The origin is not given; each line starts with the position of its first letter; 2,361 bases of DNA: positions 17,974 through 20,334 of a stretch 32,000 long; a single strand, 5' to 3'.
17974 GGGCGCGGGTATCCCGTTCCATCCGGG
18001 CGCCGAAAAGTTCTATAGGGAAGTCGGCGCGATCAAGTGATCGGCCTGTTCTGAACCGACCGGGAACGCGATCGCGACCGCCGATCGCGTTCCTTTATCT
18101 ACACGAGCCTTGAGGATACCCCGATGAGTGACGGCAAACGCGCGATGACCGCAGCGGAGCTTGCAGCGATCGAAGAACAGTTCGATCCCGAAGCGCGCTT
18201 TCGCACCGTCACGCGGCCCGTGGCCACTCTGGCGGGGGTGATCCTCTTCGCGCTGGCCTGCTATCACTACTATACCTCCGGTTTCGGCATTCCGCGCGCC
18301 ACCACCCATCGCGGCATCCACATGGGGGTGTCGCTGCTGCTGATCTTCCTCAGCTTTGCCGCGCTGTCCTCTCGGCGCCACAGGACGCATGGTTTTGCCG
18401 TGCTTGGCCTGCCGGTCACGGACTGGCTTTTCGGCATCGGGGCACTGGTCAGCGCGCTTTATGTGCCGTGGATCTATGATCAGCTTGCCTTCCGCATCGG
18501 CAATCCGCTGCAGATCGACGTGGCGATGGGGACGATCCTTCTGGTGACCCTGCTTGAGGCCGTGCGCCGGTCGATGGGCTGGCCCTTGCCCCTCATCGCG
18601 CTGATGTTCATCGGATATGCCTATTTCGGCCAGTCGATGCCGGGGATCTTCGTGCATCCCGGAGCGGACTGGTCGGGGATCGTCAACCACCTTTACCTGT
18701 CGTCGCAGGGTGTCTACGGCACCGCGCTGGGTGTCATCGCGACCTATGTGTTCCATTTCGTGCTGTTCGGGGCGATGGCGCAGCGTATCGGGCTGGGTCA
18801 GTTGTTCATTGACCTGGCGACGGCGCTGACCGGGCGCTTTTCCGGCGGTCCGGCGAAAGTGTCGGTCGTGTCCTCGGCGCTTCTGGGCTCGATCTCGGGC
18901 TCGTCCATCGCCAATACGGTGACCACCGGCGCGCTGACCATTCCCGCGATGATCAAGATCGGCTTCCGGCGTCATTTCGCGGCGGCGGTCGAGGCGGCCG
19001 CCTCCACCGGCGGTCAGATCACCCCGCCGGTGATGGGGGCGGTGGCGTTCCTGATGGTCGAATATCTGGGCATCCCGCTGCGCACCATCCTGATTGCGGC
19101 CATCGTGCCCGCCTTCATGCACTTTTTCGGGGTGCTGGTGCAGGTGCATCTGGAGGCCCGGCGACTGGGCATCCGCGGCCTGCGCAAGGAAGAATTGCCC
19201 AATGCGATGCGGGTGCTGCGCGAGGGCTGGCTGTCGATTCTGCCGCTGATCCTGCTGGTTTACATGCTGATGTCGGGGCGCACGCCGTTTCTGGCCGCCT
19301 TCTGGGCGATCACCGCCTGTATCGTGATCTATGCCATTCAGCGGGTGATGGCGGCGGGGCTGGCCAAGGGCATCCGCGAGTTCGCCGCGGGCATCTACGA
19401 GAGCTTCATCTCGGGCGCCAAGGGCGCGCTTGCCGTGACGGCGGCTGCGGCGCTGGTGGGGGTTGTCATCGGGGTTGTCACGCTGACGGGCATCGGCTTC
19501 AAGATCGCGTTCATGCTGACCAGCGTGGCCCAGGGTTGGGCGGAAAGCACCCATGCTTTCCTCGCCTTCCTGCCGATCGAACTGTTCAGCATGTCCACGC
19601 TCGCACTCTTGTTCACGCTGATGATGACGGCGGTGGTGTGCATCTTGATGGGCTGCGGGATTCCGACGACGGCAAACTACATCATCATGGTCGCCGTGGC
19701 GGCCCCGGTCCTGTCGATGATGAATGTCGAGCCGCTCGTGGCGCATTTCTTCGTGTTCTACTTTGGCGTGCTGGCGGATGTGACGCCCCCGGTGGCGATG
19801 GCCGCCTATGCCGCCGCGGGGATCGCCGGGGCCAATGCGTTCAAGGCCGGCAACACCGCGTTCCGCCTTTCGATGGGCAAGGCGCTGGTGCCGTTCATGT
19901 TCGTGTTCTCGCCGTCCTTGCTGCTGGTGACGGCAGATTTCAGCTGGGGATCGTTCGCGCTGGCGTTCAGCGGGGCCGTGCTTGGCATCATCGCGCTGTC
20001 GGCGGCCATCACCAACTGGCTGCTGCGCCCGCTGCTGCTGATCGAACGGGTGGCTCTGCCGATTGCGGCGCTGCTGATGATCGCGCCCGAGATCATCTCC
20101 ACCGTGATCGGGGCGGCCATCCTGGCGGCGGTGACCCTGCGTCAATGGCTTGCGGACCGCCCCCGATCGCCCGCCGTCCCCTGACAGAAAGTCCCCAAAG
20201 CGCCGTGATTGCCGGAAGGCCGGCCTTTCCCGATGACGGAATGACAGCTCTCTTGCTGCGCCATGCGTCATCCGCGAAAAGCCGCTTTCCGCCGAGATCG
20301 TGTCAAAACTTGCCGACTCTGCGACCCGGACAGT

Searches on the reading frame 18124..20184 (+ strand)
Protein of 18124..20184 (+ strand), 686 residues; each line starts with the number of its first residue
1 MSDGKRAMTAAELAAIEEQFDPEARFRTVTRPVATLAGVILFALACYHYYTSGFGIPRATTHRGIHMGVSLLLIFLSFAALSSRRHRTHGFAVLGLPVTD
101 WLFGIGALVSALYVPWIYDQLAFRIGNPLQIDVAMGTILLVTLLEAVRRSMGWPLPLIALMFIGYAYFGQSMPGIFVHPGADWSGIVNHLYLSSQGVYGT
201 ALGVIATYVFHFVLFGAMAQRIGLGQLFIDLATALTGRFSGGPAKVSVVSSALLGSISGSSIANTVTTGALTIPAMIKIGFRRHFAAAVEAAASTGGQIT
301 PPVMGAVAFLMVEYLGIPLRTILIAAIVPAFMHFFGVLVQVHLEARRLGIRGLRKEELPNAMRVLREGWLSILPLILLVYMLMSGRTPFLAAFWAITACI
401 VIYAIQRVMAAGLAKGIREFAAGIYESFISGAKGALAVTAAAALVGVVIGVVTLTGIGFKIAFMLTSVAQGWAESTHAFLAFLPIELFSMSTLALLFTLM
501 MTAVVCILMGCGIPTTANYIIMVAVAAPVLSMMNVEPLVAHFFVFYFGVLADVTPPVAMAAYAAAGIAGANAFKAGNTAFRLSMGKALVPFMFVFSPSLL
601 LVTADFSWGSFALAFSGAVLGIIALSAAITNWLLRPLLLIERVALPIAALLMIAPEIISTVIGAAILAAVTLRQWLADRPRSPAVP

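Call 6: search_protein_families(library=ncbifam, proteins=[window:18124-20184:+], max_evalue=0.01)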
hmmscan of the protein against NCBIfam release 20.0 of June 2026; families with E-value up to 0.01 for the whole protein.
window:18124-20184:+ (686 aa): 3 families
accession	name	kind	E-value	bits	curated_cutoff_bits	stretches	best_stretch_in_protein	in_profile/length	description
TIGR02123.1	TRAP_fused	subfamily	1.6e-205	684.4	320.65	1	36-677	4-611/615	TRAP transporter fused permease subunit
TIGR00786.1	dctM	subfamily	1.7e-21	76.5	268.45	1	212-603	46-395/405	TRAP transporter large permease subunit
NF011634.1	PRK15060.1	equivalog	1.1e-09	37.8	800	1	209-602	59-419/425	2,3-diketo-L-gulonate TRAP transporter large permease YiaN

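Call 7: search_protein_families(library=pfam, proteins=[window:18124-20184:+])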
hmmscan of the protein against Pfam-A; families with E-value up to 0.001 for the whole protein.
window:18124-20184:+ (686 aa): 1 family
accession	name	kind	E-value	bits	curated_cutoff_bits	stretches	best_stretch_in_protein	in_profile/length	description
PF06808.19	DctM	-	6.4e-99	332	23.8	1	139-604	2-409/413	Tripartite ATP-independent periplasmic transporter, DctM component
